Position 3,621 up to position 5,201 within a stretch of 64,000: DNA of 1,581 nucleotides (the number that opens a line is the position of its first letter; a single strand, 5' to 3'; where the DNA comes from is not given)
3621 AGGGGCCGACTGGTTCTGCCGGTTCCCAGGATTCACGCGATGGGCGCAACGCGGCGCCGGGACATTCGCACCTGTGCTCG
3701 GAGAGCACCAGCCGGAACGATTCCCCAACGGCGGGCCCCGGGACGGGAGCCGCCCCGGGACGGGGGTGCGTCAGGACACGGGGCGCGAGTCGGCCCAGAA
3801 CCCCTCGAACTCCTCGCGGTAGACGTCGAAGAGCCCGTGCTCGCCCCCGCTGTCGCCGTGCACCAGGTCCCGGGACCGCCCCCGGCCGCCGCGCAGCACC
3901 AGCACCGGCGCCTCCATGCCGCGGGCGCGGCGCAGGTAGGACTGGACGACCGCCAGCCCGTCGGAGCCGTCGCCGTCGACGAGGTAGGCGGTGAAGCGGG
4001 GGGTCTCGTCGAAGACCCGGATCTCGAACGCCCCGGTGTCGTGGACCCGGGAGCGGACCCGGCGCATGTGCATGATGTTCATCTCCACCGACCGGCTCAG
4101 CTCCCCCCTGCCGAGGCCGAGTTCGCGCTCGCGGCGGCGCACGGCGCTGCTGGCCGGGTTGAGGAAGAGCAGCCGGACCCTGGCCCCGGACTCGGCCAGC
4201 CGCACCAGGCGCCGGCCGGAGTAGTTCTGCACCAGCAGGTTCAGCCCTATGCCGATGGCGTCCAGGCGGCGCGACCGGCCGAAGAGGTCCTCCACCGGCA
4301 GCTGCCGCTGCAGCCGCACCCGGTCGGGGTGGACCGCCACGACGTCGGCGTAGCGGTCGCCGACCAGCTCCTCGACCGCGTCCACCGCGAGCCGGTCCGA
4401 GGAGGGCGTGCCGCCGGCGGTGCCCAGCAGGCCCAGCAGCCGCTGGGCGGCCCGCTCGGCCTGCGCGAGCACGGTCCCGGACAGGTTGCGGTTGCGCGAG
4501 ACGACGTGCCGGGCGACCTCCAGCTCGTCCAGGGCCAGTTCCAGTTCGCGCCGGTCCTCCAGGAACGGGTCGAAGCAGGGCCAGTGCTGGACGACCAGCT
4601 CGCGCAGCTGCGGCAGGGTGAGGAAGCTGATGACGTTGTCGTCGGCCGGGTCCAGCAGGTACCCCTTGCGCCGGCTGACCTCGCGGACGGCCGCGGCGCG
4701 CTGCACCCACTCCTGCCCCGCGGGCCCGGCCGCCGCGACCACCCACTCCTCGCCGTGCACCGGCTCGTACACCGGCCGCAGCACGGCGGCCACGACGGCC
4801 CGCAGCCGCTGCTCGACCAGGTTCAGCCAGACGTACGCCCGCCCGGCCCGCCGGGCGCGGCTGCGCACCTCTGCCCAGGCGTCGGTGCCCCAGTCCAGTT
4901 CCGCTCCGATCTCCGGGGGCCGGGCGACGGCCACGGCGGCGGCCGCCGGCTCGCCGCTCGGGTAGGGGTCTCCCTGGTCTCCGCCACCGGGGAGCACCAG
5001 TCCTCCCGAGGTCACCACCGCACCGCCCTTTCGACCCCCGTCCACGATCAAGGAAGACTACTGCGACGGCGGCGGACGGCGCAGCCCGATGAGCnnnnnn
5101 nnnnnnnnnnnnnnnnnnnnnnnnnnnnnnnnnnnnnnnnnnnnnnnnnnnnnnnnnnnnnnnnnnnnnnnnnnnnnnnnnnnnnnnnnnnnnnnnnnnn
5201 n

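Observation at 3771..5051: Fusion protein with a HEPN-like (Swt1-type) helical N-domain and a regulator-associated C-terminal domain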

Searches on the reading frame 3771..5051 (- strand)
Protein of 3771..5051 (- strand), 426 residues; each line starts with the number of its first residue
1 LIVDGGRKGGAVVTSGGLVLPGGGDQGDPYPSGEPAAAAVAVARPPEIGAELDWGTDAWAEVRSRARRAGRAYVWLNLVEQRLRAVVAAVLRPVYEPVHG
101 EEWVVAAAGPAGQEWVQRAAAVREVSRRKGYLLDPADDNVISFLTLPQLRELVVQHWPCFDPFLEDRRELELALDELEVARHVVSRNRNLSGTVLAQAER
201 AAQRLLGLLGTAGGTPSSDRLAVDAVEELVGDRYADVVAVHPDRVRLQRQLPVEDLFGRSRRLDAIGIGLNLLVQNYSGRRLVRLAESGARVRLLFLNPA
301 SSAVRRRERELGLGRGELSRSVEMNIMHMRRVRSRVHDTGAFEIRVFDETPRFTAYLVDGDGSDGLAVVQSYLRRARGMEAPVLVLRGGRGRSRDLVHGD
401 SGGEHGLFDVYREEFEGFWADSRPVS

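Call 5: search_protein_families(library=pfam, proteins=[window:3771-5051:-], max_evalue=10)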
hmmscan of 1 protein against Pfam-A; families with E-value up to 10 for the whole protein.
window:3771-5051:- (426 aa): 2 families
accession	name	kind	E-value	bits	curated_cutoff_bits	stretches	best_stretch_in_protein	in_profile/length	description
PF18725.6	HEPN_SAV2148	-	3.1e-120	399.8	26.4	1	38-252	2-216/216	SAV2148-like HEPN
PF19319.4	DUF5919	-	2e-85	285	23.5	1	263-426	1-161/161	Domain of unknown function (DUF5919)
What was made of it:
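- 3771..5018 (-): CDS of the SAV2148-family protein, 415 aa from GTG 5018. An alternative start is GTG 5015. The mechanical ORF extends to TTG 5051. The stop codon is at 3771-3773. Pfam gives PF18725 + PF19319 (call 5).
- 4296..4940 (-): HEPN domain, SAV2148 / Swt1-like type (ORF aa 38-252). It is all-helical in the model. PF18725 E=3.1e-120 covering profile positions 2-216 of 216 (call 5).
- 3774..4379 (-): PLD-fold C-terminal domain. It comprises Pfam DUF5919 (ORF aa 263-426, bases 3774-4265) plus about 40 conserved residues upstream that form the first strand and helix. PF19319 E=2e-85 (call 5).
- On Pfam PF18725 HEPN_SAV2148: 399.8 bits against a cut-off of 26.4, covering profile positions 2-216 of 216, E=3.1e-120 (call 5).
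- On Pfam PF19319 DUF5919: 285 bits against a cut-off of 23.5, covering profile positions 1-161 of 161, E=2e-85 (call 5).
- Checked: Domain boundaries in ORF numbering are HEPN_SAV2148 at aa 38-252 and DUF5919 at aa 263-426; no HTH is present (call 5).
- PF18725 E=3e-120 and PF19319 E=2e-85 (call 5).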

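Call 6: search_protein_families(library=ncbifam, proteins=[window:3771-5051:-], max_evalue=10)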
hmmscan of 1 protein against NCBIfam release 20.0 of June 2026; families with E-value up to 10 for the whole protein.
window:3771-5051:- (426 aa): 0 families
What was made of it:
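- Tried and rejected: NCBIfam has no model for the protein (call 6).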

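Call 7: search_protein_families(library=padloc, proteins=[window:3771-5051:-], max_evalue=10)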
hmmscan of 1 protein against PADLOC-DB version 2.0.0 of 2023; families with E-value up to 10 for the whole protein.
window:3771-5051:- (426 aa): 3 families
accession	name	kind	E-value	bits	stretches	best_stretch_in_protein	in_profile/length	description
PDLC04592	PDC-M34B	-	4.2e-11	40.9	1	60-191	49-172/192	-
PDLC04591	PDC-M34B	-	4.4e-09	34.4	1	60-190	42-165/185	-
PDLC04590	PDC-M34B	-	0.0064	14.5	1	68-196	12-132/147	-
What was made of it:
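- On PADLOC candidate system PDC-M34: Only aa 60-191 match PDC-M34B (E=4e-11; call 7).
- The HEPN part matches the PADLOC candidate PDC-M34B at E=4e-11 (call 7).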

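Call 13: find_homologous_proteins(query=window:3771-5051:-, max_evalue=0.00001)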
Query window:3771-5051:- (426 aa): 942 proteins with E <= 0.00001 among 8000 candidates; the best 120 are listed.
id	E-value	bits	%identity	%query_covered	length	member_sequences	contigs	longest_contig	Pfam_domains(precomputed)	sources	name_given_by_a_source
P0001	7.3e-266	900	99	97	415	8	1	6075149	PF19319.5,PF18725.6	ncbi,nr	ncbi:hypothetical protein GQS52_05675 [Streptomyces sp. SCUT-3]|nr:hypothetical protein GQS52_05675 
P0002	1.8e-261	885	99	96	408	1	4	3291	PF19319.5,PF18725.6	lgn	-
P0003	7.2e-226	768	100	83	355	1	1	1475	PF19319.5,PF18725.6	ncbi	ncbi:hypothetical protein C0036_03530, partial [Streptomyces sp. DJ]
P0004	8.0e-215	732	82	97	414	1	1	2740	PF19319.5,PF18725.6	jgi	jgi:hypothetical protein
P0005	2.2e-214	730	82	97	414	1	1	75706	PF19319.5,PF18725.6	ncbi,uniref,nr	ncbi:SAV2148 family HEPN domain-containing protein [Actinacidiphila soli]|uniref:SAV2148 family HEPN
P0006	2.4e-214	730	81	97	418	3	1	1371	PF19319.5,PF18725.6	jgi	jgi:hypothetical protein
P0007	2.5e-214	730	82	97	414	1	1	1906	PF19319.5,PF18725.6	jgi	jgi:hypothetical protein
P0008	3.0e-214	730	84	91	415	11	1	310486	PF19319.5,PF18725.6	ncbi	ncbi:SAV2148 family HEPN domain-containing protein [Streptomyces sp. NPDC008238]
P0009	3.2e-214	730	83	91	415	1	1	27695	PF19319.5,PF18725.6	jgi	jgi:hypothetical protein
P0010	4.7e-214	729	82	97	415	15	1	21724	PF19319.5,PF18725.6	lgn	-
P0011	4.9e-214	729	83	91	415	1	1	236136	PF19319.5,PF18725.6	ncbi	ncbi:SAV2148 family HEPN domain-containing protein [Streptomyces sp. NPDC001070]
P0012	7.7e-214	729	81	97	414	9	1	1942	PF19319.5,PF18725.6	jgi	jgi:hypothetical protein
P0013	1.0e-212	725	82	91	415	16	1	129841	PF19319.5,PF18725.6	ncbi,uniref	ncbi:SAV2148 family HEPN domain-containing protein [Streptomyces sp. NPDC026673]|uniref:SAV2148 fami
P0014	7.5e-212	722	81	97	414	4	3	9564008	PF19319.5,PF18725.6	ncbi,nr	ncbi:hypothetical protein G3I60_25145 [Streptomyces sp. SID13666]|nr:hypothetical protein [Streptomy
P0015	8.9e-212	722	81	97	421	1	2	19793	PF19319.5,PF18725.6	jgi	jgi:hypothetical protein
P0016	2.0e-211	721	80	100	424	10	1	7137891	PF19319.5,PF18725.6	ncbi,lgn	-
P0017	5.1e-211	719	83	91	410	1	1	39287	PF19319.5,PF18725.6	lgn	-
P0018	5.3e-211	719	82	97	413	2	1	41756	PF19319.5,PF18725.6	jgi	jgi:SAV2148-like HEPN/Domain of unknown function (DUF5919)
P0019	6.8e-211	719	79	99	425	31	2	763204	PF19319.5,PF18725.6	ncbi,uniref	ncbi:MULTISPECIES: SAV2148 family HEPN domain-containing protein [unclassified Streptomyces]|uniref:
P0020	1.3e-210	718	81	97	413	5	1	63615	PF19319.5,PF18725.6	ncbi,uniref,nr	ncbi:SAV2148 family HEPN domain-containing protein [Streptomyces sp. H39-S7]|uniref:SAV2148 family H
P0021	1.6e-210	718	83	91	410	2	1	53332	PF19319.5,PF18725.6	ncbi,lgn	-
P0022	1.6e-210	718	81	97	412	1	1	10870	PF19319.5,PF18725.6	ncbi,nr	ncbi:MAG: hypothetical protein HOY69_19185 [Streptomyces sp.]|nr:hypothetical protein [Streptomyces 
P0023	2.3e-210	717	81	97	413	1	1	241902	PF19319.5,PF18725.6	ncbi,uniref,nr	ncbi:SAV2148 family HEPN domain-containing protein [Streptomyces sp. PH10-H1]|uniref:SAV2148 family 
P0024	3.2e-210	717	80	97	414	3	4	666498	PF19319.5,PF18725.6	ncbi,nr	ncbi:SAV2148 family HEPN domain-containing protein [Streptomyces varsoviensis]|nr:SAV2148 family HEP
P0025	3.3e-210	717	83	92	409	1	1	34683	PF19319.5,PF18725.6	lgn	-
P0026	3.4e-210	717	81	97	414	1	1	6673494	PF19319.5,PF18725.6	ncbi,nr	ncbi:hypothetical protein M2266_005524 [Streptomyces sp. SPB162]|nr:hypothetical protein [Streptomyc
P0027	3.4e-210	717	81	97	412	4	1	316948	PF19319.5,PF18725.6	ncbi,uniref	ncbi:SAV2148 family HEPN domain-containing protein [Streptomyces sp. NPDC020983]|uniref:SAV2148 fami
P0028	3.6e-210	716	81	97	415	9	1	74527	PF19319.5,PF18725.6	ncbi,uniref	ncbi:SAV2148 family HEPN domain-containing protein [Streptomyces sp. NPDC046977]|uniref:SAV2148 fami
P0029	4.0e-210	716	80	97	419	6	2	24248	PF19319.5,PF18725.6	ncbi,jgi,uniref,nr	ncbi:SAV2148 family HEPN domain-containing protein [Actinacidiphila oryziradicis]|jgi:hypothetical p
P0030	4.1e-210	716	81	97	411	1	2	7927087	PF19319.5,PF18725.6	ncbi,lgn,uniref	ncbi:SAV2148 family HEPN domain-containing protein [Streptomyces syringium]|uniref:SAV2148 family HE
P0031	5.1e-210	716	80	97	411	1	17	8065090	PF19319.5,PF18725.6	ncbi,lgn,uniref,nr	ncbi:SAV2148 family HEPN domain-containing protein [Streptomyces syringium]|uniref:SAVED domain-cont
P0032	8.8e-210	715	81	97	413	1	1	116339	PF19319.5,PF18725.6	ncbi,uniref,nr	ncbi:SAV2148 family HEPN domain-containing protein [Streptomyces sp. H10-C2]|uniref:SAV2148 family H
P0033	9.4e-210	715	79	97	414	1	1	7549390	PF19319.5,PF18725.6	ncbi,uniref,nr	ncbi:SAV2148 family HEPN domain-containing protein [Streptomyces sp. XD-27]|uniref:SAV2148 family HE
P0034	1.2e-209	715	81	97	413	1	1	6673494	PF19319.5,PF18725.6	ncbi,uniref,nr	ncbi:SAV2148 family HEPN domain-containing protein [Streptomyces sp. SPB162]|uniref:SAV2148 family H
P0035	1.4e-209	715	80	97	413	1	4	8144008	PF19319.5,PF18725.6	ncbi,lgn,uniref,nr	ncbi:SAV2148 family HEPN domain-containing protein [Streptomyces netropsis]|uniref:Uncharacterized p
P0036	3.7e-209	713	80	97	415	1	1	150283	PF19319.5,PF18725.6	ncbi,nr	ncbi:SAV2148 family HEPN domain-containing protein [Actinacidiphila acidipaludis]|nr:SAV2148 family 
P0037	3.8e-209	713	80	97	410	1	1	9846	PF19319.5,PF18725.6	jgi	jgi:hypothetical protein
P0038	3.9e-209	713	82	97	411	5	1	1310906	PF19319.5,PF18725.6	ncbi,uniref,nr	ncbi:SAV2148 family HEPN domain-containing protein [Streptomyces caatingaensis]|uniref:Uncharacteriz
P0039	3.9e-209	713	81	97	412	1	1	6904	PF19319.5,PF18725.6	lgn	-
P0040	4.3e-209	713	80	97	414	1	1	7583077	PF19319.5,PF18725.6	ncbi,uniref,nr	ncbi:SAV2148 family HEPN domain-containing protein [Streptomyces sp. Wb2n-11]|uniref:SAV2148 family 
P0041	5.7e-209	713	78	99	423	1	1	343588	PF19319.5,PF18725.6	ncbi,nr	ncbi:hypothetical protein ACZ90_01345 [Streptomyces albus subsp. albus]|nr:hypothetical protein ACZ9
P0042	7.1e-209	712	79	97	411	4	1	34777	PF19319.5,PF18725.6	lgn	-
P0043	7.7e-209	712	80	97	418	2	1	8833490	PF19319.5,PF18725.6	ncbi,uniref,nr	ncbi:SAV2148 family HEPN domain-containing protein [Actinacidiphila reveromycinica]|uniref:SAV2148 f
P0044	1.1e-208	712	81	97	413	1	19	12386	PF19319.5,PF18725.6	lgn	-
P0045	1.2e-208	711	81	97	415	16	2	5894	PF19319.5,PF18725.6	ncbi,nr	ncbi:MAG: SAV2148 family HEPN domain-containing protein [Actinomycetia bacterium]|nr:SAV2148 family 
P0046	1.7e-208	711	77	100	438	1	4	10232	PF19319.5,PF18725.6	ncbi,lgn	-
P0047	1.7e-208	711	80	97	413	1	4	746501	PF19319.5,PF18725.6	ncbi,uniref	ncbi:SAV2148 family HEPN domain-containing protein [Streptomyces sp. NPDC021224]|uniref:SAV2148 fami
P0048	1.7e-208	711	79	97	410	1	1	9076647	PF19319.5,PF18725.6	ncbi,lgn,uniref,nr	ncbi:SAV2148 family HEPN domain-containing protein [Streptomyces sp. NBC_01210]|uniref:SAV2148 famil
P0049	1.9e-208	711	81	97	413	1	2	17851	PF19319.5,PF18725.6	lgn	-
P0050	2.0e-208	711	79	97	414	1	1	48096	PF19319.5,PF18725.6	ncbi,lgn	ncbi:SAV2148 family HEPN domain-containing protein [Streptomyces altiplanensis]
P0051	2.2e-208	711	80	97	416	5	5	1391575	PF19319.5,PF18725.6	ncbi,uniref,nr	ncbi:SAV2148 family HEPN domain-containing protein [Streptomyces albireticuli]|uniref:Uncharacterize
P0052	2.3e-208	711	79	97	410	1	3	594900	PF19319.5,PF18725.6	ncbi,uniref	ncbi:SAV2148 family HEPN domain-containing protein [Streptomyces jumonjinensis]|uniref:SAV2148 famil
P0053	3.2e-208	710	82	91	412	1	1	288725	PF19319.5,PF18725.6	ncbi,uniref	ncbi:SAV2148 family HEPN domain-containing protein [Streptomyces sp. KR80]|uniref:SAV2148 family HEP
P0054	3.6e-208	710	78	97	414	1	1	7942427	PF19319.5,PF18725.6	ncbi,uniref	ncbi:SAV2148 family HEPN domain-containing protein [Streptomyces sp. P1-3]|uniref:SAV2148 family HEP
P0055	3.8e-208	710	79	97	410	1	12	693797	PF19319.5,PF18725.6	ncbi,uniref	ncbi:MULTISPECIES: SAV2148 family HEPN domain-containing protein [unclassified Streptomyces]|uniref:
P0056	4.2e-208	710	83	91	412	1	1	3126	PF19319.5,PF18725.6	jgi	jgi:hypothetical protein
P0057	4.3e-208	710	84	91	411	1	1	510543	PF19319.5,PF18725.6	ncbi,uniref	ncbi:SAV2148 family HEPN domain-containing protein [Streptomyces sp. NPDC001922]|uniref:SAV2148 fami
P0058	5.1e-208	709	79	97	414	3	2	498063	PF19319.5,PF18725.6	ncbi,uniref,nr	ncbi:SAV2148 family HEPN domain-containing protein [Streptomyces palmae]|uniref:SAV2148 family HEPN 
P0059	5.3e-208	709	79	97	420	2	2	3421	PF19319.5,PF18725.6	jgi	jgi:hypothetical protein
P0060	5.9e-208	709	79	97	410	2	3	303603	PF19319.5,PF18725.6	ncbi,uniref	ncbi:SAV2148 family HEPN domain-containing protein [Streptomyces scopuliridis]|uniref:SAV2148 family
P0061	6.2e-208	709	79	97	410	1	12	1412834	PF19319.5,PF18725.6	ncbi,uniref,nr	ncbi:SAV2148 family HEPN domain-containing protein [Streptomyces sp. NPDC088147]|uniref:SAV2148 fami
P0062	6.5e-208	709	80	97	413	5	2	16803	PF19319.5,PF18725.6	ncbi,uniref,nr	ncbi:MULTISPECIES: SAV2148 family HEPN domain-containing protein [Streptomyces]|uniref:SAV2148 famil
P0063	6.5e-208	709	80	97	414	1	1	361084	PF19319.5,PF18725.6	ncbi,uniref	ncbi:SAV2148 family HEPN domain-containing protein [Streptomyces sp. NPDC050610]|uniref:SAV2148 fami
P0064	7.0e-208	709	79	97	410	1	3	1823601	PF19319.5,PF18725.6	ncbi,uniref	ncbi:SAV2148 family HEPN domain-containing protein [Streptomyces sp. NPDC012623]|uniref:SAV2148 fami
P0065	7.5e-208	709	79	97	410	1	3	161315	PF19319.5,PF18725.6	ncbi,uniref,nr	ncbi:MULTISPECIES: SAV2148 family HEPN domain-containing protein [Streptomyces]|uniref:Uncharacteriz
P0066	7.6e-208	709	80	97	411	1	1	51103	PF19319.5,PF18725.6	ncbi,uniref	ncbi:SAV2148 family HEPN domain-containing protein [Streptomyces sp. 8N706]|uniref:SAV2148 family HE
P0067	8.4e-208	709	80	97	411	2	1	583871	PF19319.5,PF18725.6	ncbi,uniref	ncbi:SAV2148 family HEPN domain-containing protein [Streptomyces sp. 21So2-11]|uniref:SAV2148 family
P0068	8.5e-208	709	79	97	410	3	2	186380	PF19319.5,PF18725.6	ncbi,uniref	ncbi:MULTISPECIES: SAV2148 family HEPN domain-containing protein [unclassified Streptomyces]|uniref:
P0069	8.8e-208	709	79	97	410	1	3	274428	PF19319.5,PF18725.6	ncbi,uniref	ncbi:SAV2148 family HEPN domain-containing protein [Streptomyces sp. NPDC056730]|uniref:SAV2148 fami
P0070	8.9e-208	709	78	97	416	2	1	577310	PF19319.5,PF18725.6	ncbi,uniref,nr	ncbi:hypothetical protein SSP35_04_01050 [Streptomyces sp. NBRC 110611]|uniref:SAV2148 family HEPN d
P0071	9.4e-208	709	79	97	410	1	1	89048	PF19319.5,PF18725.6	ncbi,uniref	ncbi:SAV2148 family HEPN domain-containing protein [Streptomyces sp. NPDC051907]|uniref:SAV2148 fami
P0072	1.0e-207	708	79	97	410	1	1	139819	PF19319.5,PF18725.6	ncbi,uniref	ncbi:SAV2148 family HEPN domain-containing protein [Streptomyces sp. NPDC102274]|uniref:SAV2148 fami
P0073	1.3e-207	708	79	97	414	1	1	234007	PF19319.5,PF18725.6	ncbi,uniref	ncbi:SAV2148 family HEPN domain-containing protein [Streptomyces sp. NPDC051561]|uniref:SAV2148 fami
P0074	1.3e-207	708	79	97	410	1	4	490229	PF19319.5,PF18725.6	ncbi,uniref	ncbi:SAV2148 family HEPN domain-containing protein [Streptomyces sp. NPDC059176]|uniref:SAV2148 fami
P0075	1.7e-207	708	79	97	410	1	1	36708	PF19319.5,PF18725.6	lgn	-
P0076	1.8e-207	708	81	96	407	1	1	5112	PF19319.5,PF18725.6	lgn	-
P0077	1.9e-207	708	80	97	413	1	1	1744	PF19319.5,PF18725.6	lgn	-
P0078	2.1e-207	707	79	97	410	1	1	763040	PF19319.5,PF18725.6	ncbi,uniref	ncbi:SAV2148 family HEPN domain-containing protein [Streptomyces sp. NPDC102264]|uniref:SAV2148 fami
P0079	2.5e-207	707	79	97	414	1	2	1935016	PF19319.5,PF18725.6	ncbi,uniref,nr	ncbi:SAV2148 family HEPN domain-containing protein [Streptomyces spiramyceticus]|uniref:SAV2148 fami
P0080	2.5e-207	707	83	91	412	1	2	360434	PF19319.5,PF18725.6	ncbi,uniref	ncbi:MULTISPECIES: SAV2148 family HEPN domain-containing protein [unclassified Streptomyces]|uniref:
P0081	2.5e-207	707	79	97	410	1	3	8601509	PF19319.5,PF18725.6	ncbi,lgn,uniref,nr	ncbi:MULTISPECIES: SAV2148 family HEPN domain-containing protein [unclassified Streptomyces]|uniref:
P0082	2.6e-207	707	79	97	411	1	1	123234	PF19319.5,PF18725.6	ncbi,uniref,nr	ncbi:SAV2148 family HEPN domain-containing protein [Streptomyces sp. H27-C3]|uniref:SAV2148 family H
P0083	2.6e-207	707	78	97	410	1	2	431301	PF19319.5,PF18725.6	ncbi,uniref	ncbi:SAV2148 family HEPN domain-containing protein [Streptomyces sp. NPDC001985]|uniref:SAV2148 fami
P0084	2.9e-207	707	79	97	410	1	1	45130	PF19319.5,PF18725.6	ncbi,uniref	ncbi:SAV2148 family HEPN domain-containing protein [Streptomyces sp. NPDC059909]|uniref:SAV2148 fami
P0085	3.4e-207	707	78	97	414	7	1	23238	PF19319.5,PF18725.6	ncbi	ncbi:SAV2148 family HEPN domain-containing protein [Streptomyces sp. NPDC054863]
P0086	3.5e-207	707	83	93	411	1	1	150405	PF19319.5,PF18725.6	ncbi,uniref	ncbi:SAV2148 family HEPN domain-containing protein [Streptomyces sp. NPDC002055]|uniref:SAV2148 fami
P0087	4.1e-207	706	79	97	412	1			PF19319.5,PF18725.6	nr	nr:SAV2148 family HEPN domain-containing protein [Streptomyces sp. NBC_00899]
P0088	5.4e-207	706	79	97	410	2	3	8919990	PF19319.5,PF18725.6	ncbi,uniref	ncbi:SAV2148 family HEPN domain-containing protein [Streptomyces sp. NBC_00210]|uniref:SAV2148 famil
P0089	5.4e-207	706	78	97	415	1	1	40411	PF19319.5,PF18725.6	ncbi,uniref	ncbi:SAV2148 family HEPN domain-containing protein [Streptomyces sparsogenes]|uniref:SAV2148 family 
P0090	5.6e-207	706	79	97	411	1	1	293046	PF19319.5,PF18725.6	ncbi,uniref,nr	ncbi:SAV2148 family HEPN domain-containing protein [Streptomyces sp. CBMA152]|uniref:SAV2148 family 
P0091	6.0e-207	706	79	97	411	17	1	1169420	PF19319.5,PF18725.6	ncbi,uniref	ncbi:SAV2148 family HEPN domain-containing protein [Streptomyces pristinaespiralis]|uniref:SAV2148 f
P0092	6.1e-207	706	79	97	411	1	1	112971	PF19319.5,PF18725.6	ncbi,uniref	ncbi:SAV2148 family HEPN domain-containing protein [Streptomyces sp. NPDC048416]|uniref:SAV2148 fami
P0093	7.1e-207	706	79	97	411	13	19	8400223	PF19319.5,PF18725.6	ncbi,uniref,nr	ncbi:SAV2148 family HEPN domain-containing protein [Streptomyces xanthochromogenes]|uniref:SAVED dom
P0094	7.6e-207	706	79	97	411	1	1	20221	PF19319.5,PF18725.6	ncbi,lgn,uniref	ncbi:SAV2148 family HEPN domain-containing protein [Streptomyces sp. NPDC006283]|uniref:SAV2148 fami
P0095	8.2e-207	705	79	97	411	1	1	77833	PF19319.5,PF18725.6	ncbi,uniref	ncbi:SAV2148 family HEPN domain-containing protein [Streptomyces sp. NPDC052811]|uniref:SAV2148 fami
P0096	8.4e-207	705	78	97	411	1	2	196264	PF19319.5,PF18725.6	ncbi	ncbi:SAV2148 family HEPN domain-containing protein [Streptomyces sp. NPDC004838]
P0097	8.5e-207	705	79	97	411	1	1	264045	PF19319.5,PF18725.6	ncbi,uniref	ncbi:SAV2148 family HEPN domain-containing protein [Streptomyces sp. NPDC096176]|uniref:SAV2148 fami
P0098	9.0e-207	705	79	97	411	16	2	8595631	PF19319.5,PF18725.6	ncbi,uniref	ncbi:SAV2148 family HEPN domain-containing protein [Streptomyces sp. NPDC059070]|uniref:SAV2148 fami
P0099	9.2e-207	705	79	97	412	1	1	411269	PF19319.5,PF18725.6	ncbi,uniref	ncbi:SAV2148 family HEPN domain-containing protein [Streptomyces sp. NPDC049040]|uniref:SAV2148 fami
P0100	9.4e-207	705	81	97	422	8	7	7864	PF19319.5,PF18725.6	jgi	jgi:hypothetical protein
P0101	9.5e-207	705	79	97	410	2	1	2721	PF19319.5,PF18725.6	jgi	jgi:hypothetical protein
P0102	1.1e-206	705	79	97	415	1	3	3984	PF19319.5,PF18725.6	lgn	-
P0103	1.1e-206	705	79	97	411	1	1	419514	PF19319.5,PF18725.6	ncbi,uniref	ncbi:SAV2148 family HEPN domain-containing protein [Streptomyces sp. NPDC088258]|uniref:SAV2148 fami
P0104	1.2e-206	705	79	97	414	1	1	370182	PF19319.5,PF18725.6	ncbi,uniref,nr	ncbi:hypothetical protein J7I98_23195 [Streptomyces sp. ISL-98]|uniref:SAV2148 family HEPN domain-co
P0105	1.2e-206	705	79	97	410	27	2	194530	PF19319.5,PF18725.6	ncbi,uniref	ncbi:SAV2148 family HEPN domain-containing protein [Streptomyces scopuliridis]|uniref:SAV2148 family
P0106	1.2e-206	705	79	97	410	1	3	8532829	PF19319.5,PF18725.6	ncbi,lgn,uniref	ncbi:SAV2148 family HEPN domain-containing protein [Streptomyces sp. NBC_00390]|uniref:SAV2148 famil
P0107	1.4e-206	705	79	97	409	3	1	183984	PF19319.5,PF18725.6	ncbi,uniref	ncbi:SAV2148 family HEPN domain-containing protein [Streptomyces sp. NPDC052236]|uniref:SAV2148 fami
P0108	1.6e-206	704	85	91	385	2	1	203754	PF19319.5,PF18725.6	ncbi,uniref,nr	ncbi:hypothetical protein GCM10012280_41980 [Wenjunlia tyrosinilytica]|uniref:Uncharacterized protei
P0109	1.6e-206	704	78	97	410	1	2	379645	PF19319.5,PF18725.6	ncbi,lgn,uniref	ncbi:SAV2148 family HEPN domain-containing protein [Streptomyces amakusaensis]|uniref:SAV2148 family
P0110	1.8e-206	704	79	97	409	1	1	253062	PF19319.5,PF18725.6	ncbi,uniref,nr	ncbi:SAV2148 family HEPN domain-containing protein [Streptomyces sp. AK02-01A]|uniref:SAV2148 family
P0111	1.9e-206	704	79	97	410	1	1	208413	PF19319.5,PF18725.6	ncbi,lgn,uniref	ncbi:SAV2148 family HEPN domain-containing protein [Streptomyces sp. NPDC093109]|uniref:SAV2148 fami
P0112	2.0e-206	704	78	97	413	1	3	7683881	PF19319.5,PF18725.6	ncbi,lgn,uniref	ncbi:SAV2148 family HEPN domain-containing protein [Streptomyces coeruleoprunus]|uniref:SAV2148 fami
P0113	2.0e-206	704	78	97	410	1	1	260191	PF19319.5,PF18725.6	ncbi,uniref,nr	ncbi:hypothetical protein GCM10010387_30830 [Streptomyces inusitatus]|uniref:Uncharacterized protein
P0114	2.1e-206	704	79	97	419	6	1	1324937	PF19319.5,PF18725.6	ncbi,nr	ncbi:hypothetical protein CK485_21005 [Streptomyces sp. ICBB 8177]|nr:hypothetical protein CK485_210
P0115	2.2e-206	704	79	96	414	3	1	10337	PF19319.5,PF18725.6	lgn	-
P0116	2.4e-206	704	79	97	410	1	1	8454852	PF19319.5,PF18725.6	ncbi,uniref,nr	ncbi:SAV2148 family HEPN domain-containing protein [Streptomyces paludis]|uniref:Uncharacterized pro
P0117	2.5e-206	704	79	97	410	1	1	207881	PF19319.5,PF18725.6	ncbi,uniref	ncbi:SAV2148 family HEPN domain-containing protein [Streptomyces sp. NPDC096310]|uniref:SAV2148 fami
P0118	2.6e-206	704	79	97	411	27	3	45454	PF19319.5,PF18725.6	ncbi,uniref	ncbi:SAV2148 family HEPN domain-containing protein [Streptomyces sp. NPDC006711]|uniref:SAV2148 fami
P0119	2.6e-206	704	78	97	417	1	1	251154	PF19319.5,PF18725.6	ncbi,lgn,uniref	ncbi:SAV2148 family HEPN domain-containing protein [Streptomyces sparsogenes]|uniref:SAV2148 family 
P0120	2.8e-206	704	78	97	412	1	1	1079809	PF19319.5,PF18725.6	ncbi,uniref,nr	ncbi:SAV2148 family HEPN domain-containing protein [Streptomyces sp. SAJ15]|uniref:SAV2148 family HE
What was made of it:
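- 3771..5018 (-): The protein is 99% identical to Streptomyces sp. SCUT-3 GQS52_05675 (call 13).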
